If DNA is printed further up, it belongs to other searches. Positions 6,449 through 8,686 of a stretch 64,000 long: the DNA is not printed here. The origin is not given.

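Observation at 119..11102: TCS-flanked accessory locus: duplicated [single-domain RR -> YHYH-motif secreted protein] modules around a di-heme peroxidase fusion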

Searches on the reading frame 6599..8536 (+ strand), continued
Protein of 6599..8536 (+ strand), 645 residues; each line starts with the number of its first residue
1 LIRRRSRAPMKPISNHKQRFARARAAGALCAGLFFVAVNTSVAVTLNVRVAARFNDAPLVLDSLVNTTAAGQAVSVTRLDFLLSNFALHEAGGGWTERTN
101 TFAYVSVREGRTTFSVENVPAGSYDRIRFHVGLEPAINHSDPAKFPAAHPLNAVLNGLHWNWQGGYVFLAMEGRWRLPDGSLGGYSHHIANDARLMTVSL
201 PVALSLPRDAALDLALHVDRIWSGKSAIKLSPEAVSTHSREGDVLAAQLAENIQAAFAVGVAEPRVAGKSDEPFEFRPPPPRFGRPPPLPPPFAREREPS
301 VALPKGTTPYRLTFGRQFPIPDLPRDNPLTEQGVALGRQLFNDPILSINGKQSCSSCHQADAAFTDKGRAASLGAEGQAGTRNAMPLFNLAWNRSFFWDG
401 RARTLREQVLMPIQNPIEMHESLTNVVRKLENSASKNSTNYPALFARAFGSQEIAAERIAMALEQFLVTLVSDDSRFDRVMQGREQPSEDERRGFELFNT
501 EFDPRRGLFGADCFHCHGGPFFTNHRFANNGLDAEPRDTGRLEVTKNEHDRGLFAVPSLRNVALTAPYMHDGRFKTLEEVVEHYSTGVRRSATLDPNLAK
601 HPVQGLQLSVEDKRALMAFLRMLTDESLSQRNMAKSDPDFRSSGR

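Call 25: find_homologous_proteins(query=window:6626-8536:+, max_evalue=0.00001)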
Query window:6626-8536:+ (636 aa): 2192 proteins with E <= 0.00001 among 8000 candidates; the best 120 are listed.
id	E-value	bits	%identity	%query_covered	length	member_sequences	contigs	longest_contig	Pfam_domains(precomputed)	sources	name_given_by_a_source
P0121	0.0e+0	1457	100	100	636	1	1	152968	PF03150.20,PF20243.4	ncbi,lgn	-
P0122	3.0e-240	817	59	92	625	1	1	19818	PF03150.20,PF00034.27,PF20243.4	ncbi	ncbi:MAG: MbnP family protein [Verrucomicrobiota bacterium]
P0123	2.9e-230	784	58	98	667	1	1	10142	PF03150.20,PF00034.27,PF20243.4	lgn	-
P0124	3.2e-227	774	58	97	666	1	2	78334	PF03150.20,PF00034.27,PF20243.4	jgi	jgi:cytochrome c peroxidase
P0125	9.0e-225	766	60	92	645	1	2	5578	PF03150.20,PF00034.27,PF20243.4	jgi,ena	-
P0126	2.2e-224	765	59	95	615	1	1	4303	PF03150.20,PF00034.27,PF20243.4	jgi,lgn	jgi:cytochrome c peroxidase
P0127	4.4e-223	760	58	93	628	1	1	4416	PF03150.20,PF00034.27,PF20243.4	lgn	-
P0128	9.1e-223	759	57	95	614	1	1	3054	PF03150.20,PF20243.4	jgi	jgi:cytochrome c peroxidase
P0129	7.6e-222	756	57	95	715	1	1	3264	PF03150.20,PF00034.27,PF20243.4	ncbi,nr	ncbi:MAG: cytochrome C peroxidase [Pedosphaera parvula]|nr:cytochrome C peroxidase [Pedosphaera parv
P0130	1.1e-221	756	58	94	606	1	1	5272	PF03150.20,PF00034.27,PF20243.4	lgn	-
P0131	8.9e-221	753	60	92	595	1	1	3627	PF03150.20,PF00034.27,PF20243.4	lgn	-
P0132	1.3e-220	752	56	96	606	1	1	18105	PF03150.20,PF00034.27,PF20243.4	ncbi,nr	ncbi:MAG: hypothetical protein JWQ71_3041 [Pedosphaera sp.]|nr:hypothetical protein [Pedosphaera sp.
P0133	4.1e-220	750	58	94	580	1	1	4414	PF03150.20,PF20243.4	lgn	-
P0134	1.3e-218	746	61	91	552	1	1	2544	PF03150.20,PF20243.4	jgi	jgi:cytochrome c peroxidase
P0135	2.1e-218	745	55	65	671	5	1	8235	PF03150.20,PF20243.4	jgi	jgi:cytochrome c peroxidase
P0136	3.1e-218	744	57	93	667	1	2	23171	PF03150.20,PF20243.4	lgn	-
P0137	9.5e-218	743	57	96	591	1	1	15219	PF03150.20,PF20243.4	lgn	-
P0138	2.6e-217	741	59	92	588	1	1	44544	PF03150.20,PF20243.4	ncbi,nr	ncbi:MAG: hypothetical protein JWR19_2010 [Pedosphaera sp.]|nr:hypothetical protein [Pedosphaera sp.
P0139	7.8e-217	740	57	97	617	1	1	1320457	PF03150.20,PF20243.4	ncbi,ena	-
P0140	9.7e-217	739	58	95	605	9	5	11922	PF03150.20,PF00034.27,PF20243.4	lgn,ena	-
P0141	1.1e-216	739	57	96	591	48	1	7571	PF03150.20,PF20243.4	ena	-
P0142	4.3e-216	737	58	92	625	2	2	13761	PF03150.20,PF00034.27,PF20243.4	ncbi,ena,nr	ncbi:MAG: cytochrome C peroxidase [Pedosphaera sp.]|nr:cytochrome C peroxidase [Pedosphaera sp.]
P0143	6.3e-216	737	58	92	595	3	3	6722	PF03150.20,PF20243.4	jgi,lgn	-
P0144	6.5e-216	737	56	97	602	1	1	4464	PF03150.20,PF20243.4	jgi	jgi:cytochrome c peroxidase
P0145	2.2e-215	735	57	92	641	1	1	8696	PF03150.20,PF20243.4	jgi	-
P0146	2.6e-215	735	59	92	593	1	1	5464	PF03150.20,PF20243.4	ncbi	-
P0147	2.7e-215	735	57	94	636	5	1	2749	PF03150.20,PF20243.4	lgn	-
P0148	2.7e-215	735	58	92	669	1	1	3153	PF03150.20,PF20243.4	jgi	jgi:cytochrome c peroxidase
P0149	3.4e-215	734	57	92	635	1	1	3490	PF03150.20,PF00034.27,PF20243.4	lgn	-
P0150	3.8e-215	734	58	94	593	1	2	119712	PF03150.20,PF20243.4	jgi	jgi:cytochrome c peroxidase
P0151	4.1e-215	734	57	93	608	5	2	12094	PF03150.20,PF00034.27,PF20243.4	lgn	-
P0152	6.3e-215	733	60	91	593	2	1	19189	PF03150.20,PF20243.4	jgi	-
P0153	6.7e-215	733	59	91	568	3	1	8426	PF03150.20,PF20243.4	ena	-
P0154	1.4e-214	732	58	92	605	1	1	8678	PF03150.20,PF20243.4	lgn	-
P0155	2.4e-214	731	58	92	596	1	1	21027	PF03150.20,PF00034.27,PF20243.4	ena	-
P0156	3.0e-214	731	59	94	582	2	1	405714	PF03150.20,PF00034.27,PF20243.4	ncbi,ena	-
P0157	1.7e-213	729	58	92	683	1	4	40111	PF03150.20,PF20243.4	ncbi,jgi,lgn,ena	-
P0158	3.3e-213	728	58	94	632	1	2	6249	PF03150.20,PF00034.27,PF20243.4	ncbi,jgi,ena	-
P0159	4.1e-213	727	58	93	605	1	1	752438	PF03150.20,PF00034.27,PF20243.4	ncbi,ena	-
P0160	4.6e-213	727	58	93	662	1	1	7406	PF03150.20,PF20243.4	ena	-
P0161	6.6e-213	727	57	93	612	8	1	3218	PF03150.20,PF00034.27,PF20243.4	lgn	-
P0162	9.1e-213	726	57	92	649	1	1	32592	PF03150.20,PF20243.4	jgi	jgi:cytochrome c peroxidase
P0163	1.2e-212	726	59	92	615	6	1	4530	PF03150.20,PF20243.4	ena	-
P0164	1.2e-212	726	58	92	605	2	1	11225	PF03150.20,PF00034.27,PF20243.4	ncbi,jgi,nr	ncbi:MAG: cytochrome peroxidase [Verrucomicrobia bacterium]|jgi:cytochrome c peroxidase|nr:cytochrom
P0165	1.7e-212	725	55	92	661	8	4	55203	PF03150.20,PF00034.27,PF20243.4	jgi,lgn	-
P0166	2.4e-212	725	57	94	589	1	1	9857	PF03150.20,PF20243.4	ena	-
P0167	4.4e-212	724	54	97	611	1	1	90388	PF03150.20,PF00034.27,PF20243.4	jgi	jgi:cytochrome c peroxidase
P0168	5.6e-212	724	58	92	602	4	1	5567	PF03150.20,PF20243.4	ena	-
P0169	5.9e-212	724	58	92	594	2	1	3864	PF03150.20,PF20243.4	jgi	jgi:cytochrome c peroxidase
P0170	2.3e-211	722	55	95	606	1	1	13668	PF03150.20,PF20243.4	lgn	-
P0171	6.6e-211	720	56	93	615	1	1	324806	PF03150.20,PF20243.4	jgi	jgi:cytochrome c peroxidase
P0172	9.8e-211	720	55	61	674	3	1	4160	PF03150.20,PF20243.4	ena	-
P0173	1.3e-210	719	56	93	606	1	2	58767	PF03150.20,PF00034.27,PF20243.4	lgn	-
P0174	1.3e-210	719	56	93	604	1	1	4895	PF03150.20,PF20243.4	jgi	-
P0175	1.6e-210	719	58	92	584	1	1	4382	PF03150.20,PF20243.4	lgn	-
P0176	2.0e-210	719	54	96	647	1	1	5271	PF03150.20,PF20243.4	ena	-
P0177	2.0e-210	718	54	97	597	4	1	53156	PF03150.20,PF20243.4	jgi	jgi:cytochrome c peroxidase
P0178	2.5e-210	718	53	93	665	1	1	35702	PF03150.20,PF00034.27,PF20243.4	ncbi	-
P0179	3.3e-210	718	54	94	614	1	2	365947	PF03150.20,PF20243.4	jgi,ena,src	jgi:cytochrome c peroxidase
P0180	3.6e-210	718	56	94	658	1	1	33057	PF03150.20,PF20243.4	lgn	-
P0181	3.8e-210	718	53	95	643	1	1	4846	PF03150.20,PF00034.27,PF20243.4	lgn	-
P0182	4.3e-210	717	58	92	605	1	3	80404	PF03150.20,PF20243.4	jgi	jgi:cytochrome c peroxidase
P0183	5.4e-210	717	55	93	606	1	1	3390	PF03150.20,PF20243.4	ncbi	-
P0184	1.1e-209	716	57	94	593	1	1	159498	PF03150.20,PF20243.4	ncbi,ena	-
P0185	1.2e-209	716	55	98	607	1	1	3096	PF03150.20,PF20243.4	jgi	jgi:cytochrome c peroxidase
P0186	1.2e-209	716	56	94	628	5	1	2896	PF03150.20,PF20243.4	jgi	-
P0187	1.3e-209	716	56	94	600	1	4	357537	PF03150.20,PF20243.4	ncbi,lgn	ncbi:MAG TPA: MbnP family protein [Verrucomicrobiae bacterium]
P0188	1.7e-209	715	55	92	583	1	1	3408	PF03150.20,PF20243.4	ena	-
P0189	3.6e-209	714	55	93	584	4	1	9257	PF03150.20,PF20243.4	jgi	-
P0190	3.7e-209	714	56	92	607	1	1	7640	PF03150.20,PF20243.4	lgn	-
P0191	4.2e-209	714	58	93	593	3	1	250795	PF03150.20,PF20243.4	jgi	jgi:cytochrome c peroxidase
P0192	6.0e-209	714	52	94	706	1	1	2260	PF03150.20,PF20243.4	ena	-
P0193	7.1e-209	713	55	94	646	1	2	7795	PF03150.20,PF20243.4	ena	-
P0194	8.7e-209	713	56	96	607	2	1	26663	PF03150.20,PF20243.4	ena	-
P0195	9.1e-209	713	57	94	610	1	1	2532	PF03150.20,PF20243.4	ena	-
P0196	1.2e-208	713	56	94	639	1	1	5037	PF03150.20,PF20243.4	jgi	jgi:cytochrome c peroxidase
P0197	1.3e-208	712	56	96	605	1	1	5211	PF03150.20,PF20243.4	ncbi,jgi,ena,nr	ncbi:MAG TPA: MbnP family protein [Verrucomicrobiae bacterium]|nr:MbnP family protein [Verrucomicrob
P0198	1.7e-208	712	55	93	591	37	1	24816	PF03150.20,PF20243.4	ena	-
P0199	2.3e-208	712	55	96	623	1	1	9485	PF03150.20,PF20243.4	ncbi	ncbi:MAG: MbnP family protein [Verrucomicrobiota bacterium]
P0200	2.5e-208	712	57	92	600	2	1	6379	PF03150.20,PF20243.4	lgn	-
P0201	2.8e-208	711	56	94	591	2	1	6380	PF03150.20,PF20243.4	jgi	jgi:cytochrome c peroxidase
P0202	6.0e-208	710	52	97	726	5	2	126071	PF03150.20,PF20243.4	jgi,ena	jgi:cytochrome c peroxidase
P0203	7.5e-208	710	56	92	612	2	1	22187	PF03150.20,PF00034.27,PF20243.4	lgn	-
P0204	9.1e-208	710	56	95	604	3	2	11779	PF03150.20,PF20243.4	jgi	jgi:cytochrome c peroxidase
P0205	1.2e-207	709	57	92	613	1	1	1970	PF03150.20,PF00034.27,PF20243.4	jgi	jgi:cytochrome c peroxidase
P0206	1.3e-207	709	56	94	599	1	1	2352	PF03150.20,PF20243.4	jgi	jgi:cytochrome c peroxidase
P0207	1.3e-207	709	57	91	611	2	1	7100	PF03150.20,PF20243.4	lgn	-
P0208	1.4e-207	709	56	93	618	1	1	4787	PF03150.20,PF00034.27,PF20243.4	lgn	-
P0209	3.7e-207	708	55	92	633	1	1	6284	PF03150.20,PF20243.4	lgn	-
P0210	3.7e-207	708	57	95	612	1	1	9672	PF03150.20,PF20243.4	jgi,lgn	jgi:cytochrome c peroxidase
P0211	6.5e-207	707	57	93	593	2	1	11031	PF03150.20,PF20243.4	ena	-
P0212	8.6e-207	707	57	93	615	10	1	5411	PF03150.20,PF20243.4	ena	-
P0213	9.3e-207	706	55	94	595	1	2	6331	PF03150.20,PF00034.27,PF20243.4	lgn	-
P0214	1.6e-206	706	57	91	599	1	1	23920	PF03150.20,PF20243.4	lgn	-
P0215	1.8e-206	705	54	95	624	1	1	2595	PF03150.20,PF00034.27,PF20243.4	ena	-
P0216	2.0e-206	705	56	92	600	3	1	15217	PF03150.20,PF20243.4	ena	-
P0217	2.1e-206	705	57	92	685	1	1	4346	PF03150.20,PF20243.4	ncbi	-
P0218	2.1e-206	705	56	95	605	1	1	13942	PF03150.20,PF20243.4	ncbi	-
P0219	3.4e-206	705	56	94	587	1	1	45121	PF03150.20,PF00034.27,PF20243.4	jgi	jgi:cytochrome c peroxidase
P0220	4.1e-206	704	57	91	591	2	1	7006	PF03150.20,PF20243.4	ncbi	-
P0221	5.6e-206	704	55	93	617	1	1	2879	PF03150.20,PF20243.4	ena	-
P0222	7.6e-206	703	56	92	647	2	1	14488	PF03150.20,PF00034.27,PF20243.4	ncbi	-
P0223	8.5e-206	703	56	93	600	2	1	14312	PF03150.20,PF20243.4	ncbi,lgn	-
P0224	1.0e-205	703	55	96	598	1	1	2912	PF03150.20,PF20243.4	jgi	-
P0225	1.1e-205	703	54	95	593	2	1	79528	PF03150.20,PF20243.4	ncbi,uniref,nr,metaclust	ncbi:MbnP family protein [Pedosphaera parvula]|uniref:Cytochrome-c peroxidase n=1 Tax=Pedosphaera pa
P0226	1.1e-205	703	56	92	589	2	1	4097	PF03150.20,PF00034.27,PF20243.4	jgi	jgi:cytochrome c peroxidase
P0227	1.5e-205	702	54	97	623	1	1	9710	PF03150.20,PF20243.4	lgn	-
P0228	1.9e-205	702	53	96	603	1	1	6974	PF03150.20,PF00034.27,PF20243.4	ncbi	-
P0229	1.9e-205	702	57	92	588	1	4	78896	PF03150.20,PF20243.4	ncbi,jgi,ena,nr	ncbi:MAG TPA: MbnP family protein [Methylomirabilota bacterium]|nr:MbnP family protein [Methylomirab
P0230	2.6e-205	702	56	94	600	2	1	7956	PF03150.20,PF20243.4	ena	-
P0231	2.7e-205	702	56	93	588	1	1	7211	PF03150.20,PF20243.4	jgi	jgi:cytochrome c peroxidase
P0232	3.6e-205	701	57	93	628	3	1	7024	PF03150.20,PF00034.27,PF20243.4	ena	-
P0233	4.1e-205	701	56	94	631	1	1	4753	PF03150.20,PF20243.4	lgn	-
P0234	5.1e-205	701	55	92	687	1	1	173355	PF03150.20,PF20243.4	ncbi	-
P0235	5.6e-205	701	54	92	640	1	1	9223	PF03150.20,PF20243.4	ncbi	-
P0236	5.8e-205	700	55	91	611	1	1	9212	PF03150.20,PF00034.27,PF20243.4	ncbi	ncbi:MAG: cytochrome c peroxidase [Verrucomicrobiota bacterium]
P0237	5.8e-205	700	56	92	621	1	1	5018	PF03150.20,PF20243.4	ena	-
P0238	7.6e-205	700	56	92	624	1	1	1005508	PF03150.20,PF20243.4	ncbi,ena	-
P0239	9.5e-205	700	56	95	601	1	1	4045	PF03150.20,PF20243.4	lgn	-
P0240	1.7e-204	699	56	91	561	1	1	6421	PF03150.20,PF00034.27,PF20243.4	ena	-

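Call 26: find_related_loci(query=window:6626-8536:+, collection=genome_contigs, flank=10000)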
Query window:6626-8536:+ (636 aa) in genome_contigs; peptide patterns used: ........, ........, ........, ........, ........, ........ (x = any residue, [..] = any of these).
600 stretches matched a pattern (row limit reached: there are more); 596 encode a relative of the query (tblastn E <= 1e-3); the best 80 are kept; 80 distinct loci.
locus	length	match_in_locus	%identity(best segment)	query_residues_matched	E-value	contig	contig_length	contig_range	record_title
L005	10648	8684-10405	58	15-617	0e+0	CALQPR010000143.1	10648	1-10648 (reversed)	MAG: Pedosphaera parvula Ellin514 isolate HRS-HS6-bin-38 genome assembly, contig: HRS-HS6-C3549, whole genome shotgun se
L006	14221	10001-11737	54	25-626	0e+0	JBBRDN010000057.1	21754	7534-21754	MAG: Verrucomicrobiota bacterium isolate Co_metawrap_2452 Cmw_2452_k141_89062_length_21754_cov_8.0000, whole genome shot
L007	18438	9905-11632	53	12-617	0e+0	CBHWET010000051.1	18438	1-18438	MAG TPA_asm: uncultured bacterium isolate ERR14722429_binner12_Refined_101 genome assembly, contig: ERZ27336827.1456, wh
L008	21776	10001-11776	53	1-619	0e+0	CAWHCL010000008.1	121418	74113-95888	MAG: uncultured Verrucomicrobiae bacterium isolate MFD09286.bin.2.119 genome assembly, contig: contig_34697, whole genom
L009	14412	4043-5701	55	34-617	0e+0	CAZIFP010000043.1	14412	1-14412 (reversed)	MAG TPA_asm: uncultured Bifidobacteriaceae bacterium isolate binchicken_co162_622 genome assembly, contig: NODE_9930_len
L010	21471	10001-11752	52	6-621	0e+0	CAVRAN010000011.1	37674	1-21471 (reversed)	MAG: uncultured Verrucomicrobiae bacterium isolate MFD04540.bin.1.22 genome assembly, contig: contig_39297, whole genome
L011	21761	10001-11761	51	16-625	0e+0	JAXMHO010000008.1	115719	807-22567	MAG: Verrucomicrobiota bacterium isolate STL-VER6 C2.52.fa-8, whole genome shotgun sequence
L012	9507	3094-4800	51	25-621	0e+0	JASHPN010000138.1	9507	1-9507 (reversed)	MAG: Verrucomicrobiia bacterium isolate JOPF050 JOPF_AWAY_contig_496692, whole genome shotgun sequence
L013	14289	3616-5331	50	24-624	0e+0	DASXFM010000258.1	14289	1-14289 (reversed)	MAG TPA_asm: Verrucomicrobiia bacterium isolate SMAG_U5138 k141_1759552, whole genome shotgun sequence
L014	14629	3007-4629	52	34-621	0e+0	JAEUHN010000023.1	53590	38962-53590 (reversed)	MAG: Verrucomicrobiaceae bacterium isolate new MAG-18 k141_2344670, whole genome shotgun sequence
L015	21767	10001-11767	51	4-619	0e+0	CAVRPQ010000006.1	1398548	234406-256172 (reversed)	MAG: uncultured bacterium isolate MFD03044.bin.1.155 genome assembly, contig: contig_30701, whole genome shotgun sequenc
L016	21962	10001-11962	48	1-619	0e+0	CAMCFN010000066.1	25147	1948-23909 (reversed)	MAG: Akkermansia muciniphila isolate MiH-22jul19-15 genome assembly, contig: MiH-22jul19-C3602, whole genome shotgun seq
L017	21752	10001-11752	47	10-620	0e+0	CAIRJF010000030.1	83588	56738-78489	MAG: uncultured Verrucomicrobia subdivision 3 bacterium isolate AM2_bin-1229 genome assembly, contig: bin-1229:30/40, wh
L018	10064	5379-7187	48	3-634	0e+0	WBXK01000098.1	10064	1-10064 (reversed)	MAG: Verrucomicrobia bacterium isolate Pedos-510 Ga0133913_10061541, whole genome shotgun sequence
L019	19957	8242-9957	48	24-624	0e+0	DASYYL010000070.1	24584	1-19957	MAG TPA_asm: Verrucomicrobiia bacterium isolate SMAG_U6334 k141_598171, whole genome shotgun sequence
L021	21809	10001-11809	47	17-616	0e+0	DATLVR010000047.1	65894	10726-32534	MAG TPA_asm: Verrucomicrobiia bacterium isolate SMAG_U13197 k141_393623, whole genome shotgun sequence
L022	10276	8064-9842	49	9-629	0e+0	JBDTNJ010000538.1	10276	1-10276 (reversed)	MAG: Luteolibacter sp. isolate cluster3_bin.148 NODE_29760_length_10276_cov_5.480188, whole genome shotgun sequence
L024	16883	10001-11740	49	25-633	7e-177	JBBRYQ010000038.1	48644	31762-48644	MAG: Verrucomicrobiales bacterium isolate La5_metabat2.128 La5_metabat2.128_K_766378_L_48644_cov_18.3802, whole genome s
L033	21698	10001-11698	46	26-623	5e-166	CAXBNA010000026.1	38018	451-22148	MAG TPA_asm: uncultured Verrucomicrobiales bacterium isolate ERR2762111_binner123_Refined_32 genome assembly, contig: ER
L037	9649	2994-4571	49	65-619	1e-159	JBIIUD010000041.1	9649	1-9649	MAG: Verrucomicrobiaceae bacterium isolate ME2004-08-06_3300043437_group2_bin2 Rohwer_bin2790_scaffold_7983_c1, whole ge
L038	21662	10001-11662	47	32-619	3e-159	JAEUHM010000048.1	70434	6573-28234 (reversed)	MAG: Verrucomicrobiaceae bacterium isolate new MAG-17 k141_3183228, whole genome shotgun sequence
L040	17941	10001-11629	44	22-616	3e-159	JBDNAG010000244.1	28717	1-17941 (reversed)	MAG: Akkermansiaceae bacterium isolate SCSW4.bin.19 k97_589783, whole genome shotgun sequence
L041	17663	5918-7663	46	8-616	5e-158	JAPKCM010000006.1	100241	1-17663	MAG: Akkermansiaceae bacterium isolate ANT-64 NODE_17_length_100241_cov_14.510441, whole genome shotgun sequence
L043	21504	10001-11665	44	24-616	4e-153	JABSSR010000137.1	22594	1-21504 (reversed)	MAG: Verrucomicrobiales bacterium isolate DT_117 DT-Verrucomicrobiales-2_scaffold_137, whole genome shotgun sequence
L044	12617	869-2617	45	5-623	3e-152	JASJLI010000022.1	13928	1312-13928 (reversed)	MAG: Akkermansiaceae bacterium isolate ChBW.bin.80 ChBW_k141_124827, whole genome shotgun sequence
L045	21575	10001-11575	46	64-619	6e-150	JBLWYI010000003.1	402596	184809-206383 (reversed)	MAG: Verrucomicrobiales bacterium isolate EA27-02 A27.014.metabat.1RE.5K@3, whole genome shotgun sequence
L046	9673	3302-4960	46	13-619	1e-149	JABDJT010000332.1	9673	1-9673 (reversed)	MAG: Verrucomicrobiales bacterium isolate SS_bin_30 k127_2905001, whole genome shotgun sequence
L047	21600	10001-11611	47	48-616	4e-148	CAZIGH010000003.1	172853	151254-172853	MAG TPA_asm: uncultured Verrucomicrobiaceae bacterium isolate SRP290908_co2_392 genome assembly, contig: NODE_59_length_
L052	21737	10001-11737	45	4-622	1e-149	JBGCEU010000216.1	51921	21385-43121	MAG: Akkermansiaceae bacterium isolate SGMAG-39 contig216, whole genome shotgun sequence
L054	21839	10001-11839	52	3-625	0e+0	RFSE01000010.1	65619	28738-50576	MAG: Proteobacteria bacterium isolate WB4_2_1501 contig_100_9, whole genome shotgun sequence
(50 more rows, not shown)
